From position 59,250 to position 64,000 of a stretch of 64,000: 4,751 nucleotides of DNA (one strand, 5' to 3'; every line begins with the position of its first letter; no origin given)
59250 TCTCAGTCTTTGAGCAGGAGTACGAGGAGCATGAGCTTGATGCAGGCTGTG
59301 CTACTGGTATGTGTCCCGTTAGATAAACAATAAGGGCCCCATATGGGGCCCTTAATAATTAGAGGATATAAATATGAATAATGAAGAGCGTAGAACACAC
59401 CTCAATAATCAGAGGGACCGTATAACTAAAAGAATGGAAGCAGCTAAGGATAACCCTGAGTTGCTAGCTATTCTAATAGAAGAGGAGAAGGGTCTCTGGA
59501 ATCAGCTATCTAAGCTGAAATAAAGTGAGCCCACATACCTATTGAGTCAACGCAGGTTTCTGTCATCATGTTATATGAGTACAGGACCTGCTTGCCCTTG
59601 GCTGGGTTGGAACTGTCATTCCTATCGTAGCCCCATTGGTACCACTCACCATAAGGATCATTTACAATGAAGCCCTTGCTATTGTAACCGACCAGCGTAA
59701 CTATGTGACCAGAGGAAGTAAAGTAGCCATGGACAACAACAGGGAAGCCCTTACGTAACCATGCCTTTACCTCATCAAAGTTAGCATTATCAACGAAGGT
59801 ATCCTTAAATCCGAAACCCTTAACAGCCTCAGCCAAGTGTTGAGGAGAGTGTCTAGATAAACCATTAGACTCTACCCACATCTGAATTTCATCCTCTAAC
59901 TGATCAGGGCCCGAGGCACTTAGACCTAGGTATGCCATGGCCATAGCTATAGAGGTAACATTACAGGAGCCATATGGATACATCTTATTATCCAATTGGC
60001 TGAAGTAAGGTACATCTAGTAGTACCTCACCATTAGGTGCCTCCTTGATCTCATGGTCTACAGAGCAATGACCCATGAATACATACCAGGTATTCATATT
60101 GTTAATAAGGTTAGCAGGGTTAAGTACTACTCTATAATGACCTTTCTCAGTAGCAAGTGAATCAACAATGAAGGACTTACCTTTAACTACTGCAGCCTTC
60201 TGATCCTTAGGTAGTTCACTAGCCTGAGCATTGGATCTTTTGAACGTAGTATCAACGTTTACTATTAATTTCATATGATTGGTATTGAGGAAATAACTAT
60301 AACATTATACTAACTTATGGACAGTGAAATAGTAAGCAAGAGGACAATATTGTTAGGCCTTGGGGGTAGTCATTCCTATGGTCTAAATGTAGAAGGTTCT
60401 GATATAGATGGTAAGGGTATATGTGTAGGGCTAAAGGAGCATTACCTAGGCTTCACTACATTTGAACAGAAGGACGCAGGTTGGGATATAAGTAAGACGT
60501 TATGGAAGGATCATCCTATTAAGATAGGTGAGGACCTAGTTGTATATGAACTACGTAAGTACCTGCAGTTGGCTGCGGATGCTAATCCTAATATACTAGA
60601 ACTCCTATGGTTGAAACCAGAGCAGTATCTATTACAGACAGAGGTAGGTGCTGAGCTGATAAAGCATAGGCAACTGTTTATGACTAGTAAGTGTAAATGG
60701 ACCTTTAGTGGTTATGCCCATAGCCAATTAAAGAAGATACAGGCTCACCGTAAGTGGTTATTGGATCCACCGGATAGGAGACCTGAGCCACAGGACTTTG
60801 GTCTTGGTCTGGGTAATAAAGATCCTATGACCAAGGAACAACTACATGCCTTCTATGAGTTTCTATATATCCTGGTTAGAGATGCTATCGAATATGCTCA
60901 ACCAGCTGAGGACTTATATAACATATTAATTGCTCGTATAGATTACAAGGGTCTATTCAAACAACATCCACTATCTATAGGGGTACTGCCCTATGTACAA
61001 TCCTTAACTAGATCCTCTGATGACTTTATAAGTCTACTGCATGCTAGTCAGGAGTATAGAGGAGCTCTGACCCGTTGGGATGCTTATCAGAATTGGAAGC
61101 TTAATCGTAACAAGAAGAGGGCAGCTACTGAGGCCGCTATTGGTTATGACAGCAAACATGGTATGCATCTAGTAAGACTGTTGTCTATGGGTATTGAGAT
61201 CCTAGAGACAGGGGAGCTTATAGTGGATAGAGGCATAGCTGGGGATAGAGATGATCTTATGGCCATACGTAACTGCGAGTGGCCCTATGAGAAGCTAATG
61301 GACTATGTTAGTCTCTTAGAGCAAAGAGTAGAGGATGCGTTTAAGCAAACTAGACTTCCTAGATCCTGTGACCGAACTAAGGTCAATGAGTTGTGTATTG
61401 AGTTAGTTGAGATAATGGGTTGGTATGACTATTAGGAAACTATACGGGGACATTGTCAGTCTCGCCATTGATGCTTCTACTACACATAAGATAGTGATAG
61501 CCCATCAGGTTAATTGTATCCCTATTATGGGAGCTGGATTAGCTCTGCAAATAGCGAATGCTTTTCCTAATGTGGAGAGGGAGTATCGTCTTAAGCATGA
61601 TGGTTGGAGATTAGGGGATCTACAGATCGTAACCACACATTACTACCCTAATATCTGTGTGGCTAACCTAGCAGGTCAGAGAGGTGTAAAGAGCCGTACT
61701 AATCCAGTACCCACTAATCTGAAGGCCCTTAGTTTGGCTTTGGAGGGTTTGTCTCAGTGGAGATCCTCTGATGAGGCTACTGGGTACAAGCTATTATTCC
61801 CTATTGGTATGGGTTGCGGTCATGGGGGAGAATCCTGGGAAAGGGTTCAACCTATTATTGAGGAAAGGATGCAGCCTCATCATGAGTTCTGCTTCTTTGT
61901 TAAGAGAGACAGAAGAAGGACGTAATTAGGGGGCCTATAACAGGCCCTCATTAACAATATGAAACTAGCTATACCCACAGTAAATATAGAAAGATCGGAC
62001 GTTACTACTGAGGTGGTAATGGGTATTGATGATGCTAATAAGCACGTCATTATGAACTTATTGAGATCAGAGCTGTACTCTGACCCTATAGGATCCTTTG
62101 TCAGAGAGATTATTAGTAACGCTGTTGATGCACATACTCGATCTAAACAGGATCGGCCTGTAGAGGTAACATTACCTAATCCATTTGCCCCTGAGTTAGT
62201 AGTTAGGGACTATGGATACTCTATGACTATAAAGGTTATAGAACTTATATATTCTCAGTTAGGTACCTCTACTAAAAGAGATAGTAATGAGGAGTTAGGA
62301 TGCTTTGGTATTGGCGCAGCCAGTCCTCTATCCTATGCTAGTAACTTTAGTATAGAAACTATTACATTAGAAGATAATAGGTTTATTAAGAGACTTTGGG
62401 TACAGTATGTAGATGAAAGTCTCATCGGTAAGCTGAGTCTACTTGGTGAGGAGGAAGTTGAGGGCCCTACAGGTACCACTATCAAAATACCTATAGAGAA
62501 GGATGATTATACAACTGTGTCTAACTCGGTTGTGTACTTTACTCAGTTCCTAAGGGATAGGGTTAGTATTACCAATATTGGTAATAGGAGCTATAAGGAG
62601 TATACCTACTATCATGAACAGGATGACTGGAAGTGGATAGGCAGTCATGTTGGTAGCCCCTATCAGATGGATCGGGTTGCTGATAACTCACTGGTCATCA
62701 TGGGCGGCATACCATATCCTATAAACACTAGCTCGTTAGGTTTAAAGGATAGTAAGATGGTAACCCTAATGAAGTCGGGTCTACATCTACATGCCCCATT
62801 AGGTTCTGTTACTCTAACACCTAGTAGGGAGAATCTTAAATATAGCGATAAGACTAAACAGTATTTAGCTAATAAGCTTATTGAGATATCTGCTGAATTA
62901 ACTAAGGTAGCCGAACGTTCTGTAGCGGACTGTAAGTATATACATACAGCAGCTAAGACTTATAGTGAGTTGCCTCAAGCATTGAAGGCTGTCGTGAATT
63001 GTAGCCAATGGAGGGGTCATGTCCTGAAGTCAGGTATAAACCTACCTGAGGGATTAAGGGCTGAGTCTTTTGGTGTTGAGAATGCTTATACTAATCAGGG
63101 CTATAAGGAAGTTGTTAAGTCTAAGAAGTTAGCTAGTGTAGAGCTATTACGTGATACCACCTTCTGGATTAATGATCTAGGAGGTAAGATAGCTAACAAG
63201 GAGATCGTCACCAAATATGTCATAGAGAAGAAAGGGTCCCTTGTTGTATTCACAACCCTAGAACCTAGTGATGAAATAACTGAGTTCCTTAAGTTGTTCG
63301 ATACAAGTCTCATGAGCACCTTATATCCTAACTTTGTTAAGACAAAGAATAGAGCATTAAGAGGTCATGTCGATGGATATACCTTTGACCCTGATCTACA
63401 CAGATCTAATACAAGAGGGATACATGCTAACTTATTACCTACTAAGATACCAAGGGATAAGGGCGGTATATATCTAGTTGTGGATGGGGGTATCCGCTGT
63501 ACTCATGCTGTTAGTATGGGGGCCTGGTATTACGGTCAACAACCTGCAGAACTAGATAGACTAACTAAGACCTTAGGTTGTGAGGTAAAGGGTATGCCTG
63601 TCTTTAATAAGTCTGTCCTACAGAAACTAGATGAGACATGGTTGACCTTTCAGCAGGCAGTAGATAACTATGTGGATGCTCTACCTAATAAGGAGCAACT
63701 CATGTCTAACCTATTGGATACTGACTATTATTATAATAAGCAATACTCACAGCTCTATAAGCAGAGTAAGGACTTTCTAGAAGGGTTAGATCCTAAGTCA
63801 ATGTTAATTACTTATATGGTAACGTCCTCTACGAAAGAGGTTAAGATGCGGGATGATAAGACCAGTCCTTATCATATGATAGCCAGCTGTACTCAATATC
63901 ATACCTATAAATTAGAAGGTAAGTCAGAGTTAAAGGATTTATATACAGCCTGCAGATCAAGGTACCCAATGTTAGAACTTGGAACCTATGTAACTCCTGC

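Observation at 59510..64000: Peptidase C39-like, nucleotidyltransferase, macro domain and GHKL ATPase clustered at the window end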

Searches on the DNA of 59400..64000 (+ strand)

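Call 6: search_dna_similar(query=window:59400-64000:+, collection=phages, mode=near, max_rows=20)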
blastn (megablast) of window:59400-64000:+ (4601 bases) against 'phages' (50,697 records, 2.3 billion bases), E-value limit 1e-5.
No match.

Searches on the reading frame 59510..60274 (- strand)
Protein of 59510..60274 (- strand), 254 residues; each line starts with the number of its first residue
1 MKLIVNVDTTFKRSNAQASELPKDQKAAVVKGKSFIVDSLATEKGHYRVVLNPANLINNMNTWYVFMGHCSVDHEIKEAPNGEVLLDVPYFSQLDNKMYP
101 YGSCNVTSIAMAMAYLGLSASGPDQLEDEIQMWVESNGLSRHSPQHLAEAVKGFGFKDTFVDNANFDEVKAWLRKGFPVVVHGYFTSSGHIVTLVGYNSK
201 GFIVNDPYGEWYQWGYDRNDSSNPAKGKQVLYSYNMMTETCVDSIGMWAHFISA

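Call 4: search_protein_families(library=pfam, proteins=[window:59510-60274:-], max_evalue=0.1)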
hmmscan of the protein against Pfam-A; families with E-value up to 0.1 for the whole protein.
window:59510-60274:- (254 aa): 2 families
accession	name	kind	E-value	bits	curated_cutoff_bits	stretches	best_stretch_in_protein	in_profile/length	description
PF13529.12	Peptidase_C39_2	-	5.8e-21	76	24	1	86-208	1-143/143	Peptidase_C39 like family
PF12385.14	Peptidase_C70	-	7.4e-06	26.4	19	1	86-209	5-125/141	Papain-like cysteine protease AvrRpt2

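Call 5: search_protein_families(library=phrogs, proteins=[window:59510-60274:-], max_evalue=0.01)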
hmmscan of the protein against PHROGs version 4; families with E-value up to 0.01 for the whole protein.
window:59510-60274:- (254 aa): 4 families
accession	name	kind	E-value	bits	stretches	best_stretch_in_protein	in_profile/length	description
phrog_10051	-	lysis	3e-23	83.7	1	53-237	248-436/455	endolysin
phrog_29753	-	unknown function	3.6e-22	80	1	83-253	5-182/374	-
phrog_10075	-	unknown function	2e-12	47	1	77-243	547-720/1205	-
phrog_3617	-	unknown function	2.5e-09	37.8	1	78-237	55-215/405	-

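Call 19: search_protein_families(library=ncbifam, proteins=[window:59510-60274:-], max_evalue=0.01)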
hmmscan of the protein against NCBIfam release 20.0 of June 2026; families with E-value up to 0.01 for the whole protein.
window:59510-60274:- (254 aa): 0 families

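Call 51: search_dna_similar(query=window:59510-60274:-, collection=phages, mode=protein, max_rows=25, max_evalue=0.001)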
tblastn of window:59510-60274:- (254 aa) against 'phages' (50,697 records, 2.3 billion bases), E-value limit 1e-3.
Records with a match: 100; places in all: 101; records where one place covers at least 80% of the query: 3.
Best place of each record, by identity: <60% 100.
By first word of the organism name: Synechococcus 81; Cyanophage 13; Enterococcus 2; Leptolyngbya 1; Microcoleus 1; Arthronema 1; Acaryochloris 1.
By host as written in the record: - 49; Synechococcus 9; Synechococcus sp. MW02 8; Synechococcus sp. 6; Synechococcus sp. WH8102 3; Synechococcus sp. CB0101 3; Synechococcus sp. CBW1002 2; Synechococcus sp. WH 7803 2; and 13 more.
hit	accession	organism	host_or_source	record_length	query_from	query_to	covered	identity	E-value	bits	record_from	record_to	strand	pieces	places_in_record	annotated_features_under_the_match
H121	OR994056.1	Leptolyngbya phage Lbo402-yong5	Leptolyngbya boryana (basionym: ...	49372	86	251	65%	47.4%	6e-42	157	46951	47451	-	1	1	hypothetical protein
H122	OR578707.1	Microcoleus phage My-WqHQDG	river water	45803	8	246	94%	32.8%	1e-28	119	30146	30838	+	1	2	hypothetical protein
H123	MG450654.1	Synechococcus phage S-CBWM1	Synechococcus sp. CBW1002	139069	1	252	99%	28.8%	5e-13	74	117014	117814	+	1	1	putative peptidoglycan-binding protein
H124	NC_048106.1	Synechococcus phage S-CBWM1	Synechococcus sp. CBW1002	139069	1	252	99%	28.8%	5e-13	74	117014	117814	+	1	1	putative peptidoglycan-binding protein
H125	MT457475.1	Arthronema virus TR020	Arthronema africanum strain 1980/01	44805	84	251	66%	43.1%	2e-32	130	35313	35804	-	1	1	putative cysteine protease | putative protein disulfide-isomerase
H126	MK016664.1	Synechococcus phage S-B68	Synechococcus sp. WH 7803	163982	83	249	66%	35.4%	7e-14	76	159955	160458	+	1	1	endolysin | hypothetical protein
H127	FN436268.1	Acaryochloris phage A-HIS1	Acaryochloris marina strain MBIC11017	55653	85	254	67%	33.5%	2e-17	87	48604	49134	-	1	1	putative carboxypeptidase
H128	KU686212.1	Synechococcus phage S-CAM7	Synechococcus sp.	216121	56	249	76%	28.4%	2e-11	69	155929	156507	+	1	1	hypothetical protein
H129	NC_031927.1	Synechococcus phage S-CAM7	Synechococcus sp.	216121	56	249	76%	28.4%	2e-11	69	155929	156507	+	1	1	hypothetical protein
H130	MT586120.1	Synechococcus phage S-CAM7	Synechococcus sp. WH 7803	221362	56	249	76%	28.4%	2e-11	69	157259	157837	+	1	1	hypothetical protein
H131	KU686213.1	Synechococcus phage S-CAM7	Synechococcus sp.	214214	56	249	76%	28.4%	2e-11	69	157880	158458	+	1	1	hypothetical protein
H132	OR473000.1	Synechococcus phage S-CREM2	Synechococcus sp. CRE1902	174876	86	237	60%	35.2%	2e-13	75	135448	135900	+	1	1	C39 family peptidase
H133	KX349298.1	Cyanophage S-RIM14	Synechococcus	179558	77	243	66%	31.7%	9e-12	71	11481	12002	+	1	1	hypothetical protein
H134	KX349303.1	Cyanophage S-RIM14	Synechococcus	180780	77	243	66%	31.7%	1e-11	70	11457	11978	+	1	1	hypothetical protein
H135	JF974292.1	Cyanophage S-SSM2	Synechococcus sp. WH8102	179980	77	243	66%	31.7%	1e-11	70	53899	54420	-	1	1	hypothetical protein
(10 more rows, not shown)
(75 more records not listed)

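Call 52: search_solved_structures(query=window:59510-60274:-, max_evalue=1, show_alignments=2)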
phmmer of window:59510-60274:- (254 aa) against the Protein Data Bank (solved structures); distinct sequences matched with E-value up to 1: 2.
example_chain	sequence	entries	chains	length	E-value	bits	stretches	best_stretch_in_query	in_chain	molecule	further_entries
8z4h_A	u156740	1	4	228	0.08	15.4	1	137-188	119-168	Endoisopeptidase PeiR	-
8z4n_A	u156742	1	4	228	0.083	15.4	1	138-188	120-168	Endoisopeptidase PeiR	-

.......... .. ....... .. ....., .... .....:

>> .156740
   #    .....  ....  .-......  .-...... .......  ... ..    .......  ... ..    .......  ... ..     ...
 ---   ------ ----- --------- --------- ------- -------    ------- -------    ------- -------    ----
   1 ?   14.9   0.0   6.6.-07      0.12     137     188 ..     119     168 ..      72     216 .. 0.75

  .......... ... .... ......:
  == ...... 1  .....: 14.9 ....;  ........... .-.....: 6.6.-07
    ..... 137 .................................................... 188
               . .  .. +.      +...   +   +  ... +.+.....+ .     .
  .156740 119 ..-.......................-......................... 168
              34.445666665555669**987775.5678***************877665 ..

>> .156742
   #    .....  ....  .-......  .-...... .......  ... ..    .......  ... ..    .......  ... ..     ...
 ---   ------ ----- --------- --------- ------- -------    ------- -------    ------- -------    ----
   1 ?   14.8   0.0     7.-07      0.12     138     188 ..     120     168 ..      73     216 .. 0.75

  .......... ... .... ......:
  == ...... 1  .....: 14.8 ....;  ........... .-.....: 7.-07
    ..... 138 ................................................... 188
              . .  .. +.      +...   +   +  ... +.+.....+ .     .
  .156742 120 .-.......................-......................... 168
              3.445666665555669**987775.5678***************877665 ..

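Call 81: get_annotated_region(hit=H125, flank=5000)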
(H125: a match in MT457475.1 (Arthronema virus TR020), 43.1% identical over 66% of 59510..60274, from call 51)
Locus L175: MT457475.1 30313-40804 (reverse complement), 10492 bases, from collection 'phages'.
description: Arthronema virus TR020, complete genome.
organism: Arthronema virus TR020 (NCBI taxid 2736280)
taxonomy: Viruses; Duplodnaviria; Heunggongvirae; Uroviricota; Caudoviricetes; Saffermanviridae; Arthrovirus; Arthrovirus TR020
host: Arthronema africanum strain 1980/01; source: -; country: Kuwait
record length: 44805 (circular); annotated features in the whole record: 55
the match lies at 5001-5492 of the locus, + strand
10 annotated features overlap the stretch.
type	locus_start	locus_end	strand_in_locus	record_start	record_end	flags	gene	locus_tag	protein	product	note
CDS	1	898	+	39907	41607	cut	-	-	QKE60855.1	large terminase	-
CDS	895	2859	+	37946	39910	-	-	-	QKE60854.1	portal protein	-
CDS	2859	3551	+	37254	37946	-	-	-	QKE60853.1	hypothetical protein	-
CDS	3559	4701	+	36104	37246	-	-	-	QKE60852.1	capsid protein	-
CDS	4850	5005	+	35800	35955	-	-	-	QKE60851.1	putative protein disulfide-isomerase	-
CDS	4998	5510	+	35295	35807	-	-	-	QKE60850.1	putative cysteine protease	-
CDS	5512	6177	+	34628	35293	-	-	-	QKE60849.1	tail tubular protein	-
CDS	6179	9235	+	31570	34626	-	-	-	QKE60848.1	viral protein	-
CDS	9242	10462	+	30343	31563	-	-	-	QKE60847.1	hypothetical protein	-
CDS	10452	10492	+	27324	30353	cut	-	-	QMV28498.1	putative endopeptidase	-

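Call 98: search_protein_families(library=padloc, proteins=[window:59510-60274:-], max_evalue=0.01)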
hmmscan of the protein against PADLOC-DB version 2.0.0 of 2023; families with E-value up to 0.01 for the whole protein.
window:59510-60274:- (254 aa): 0 families
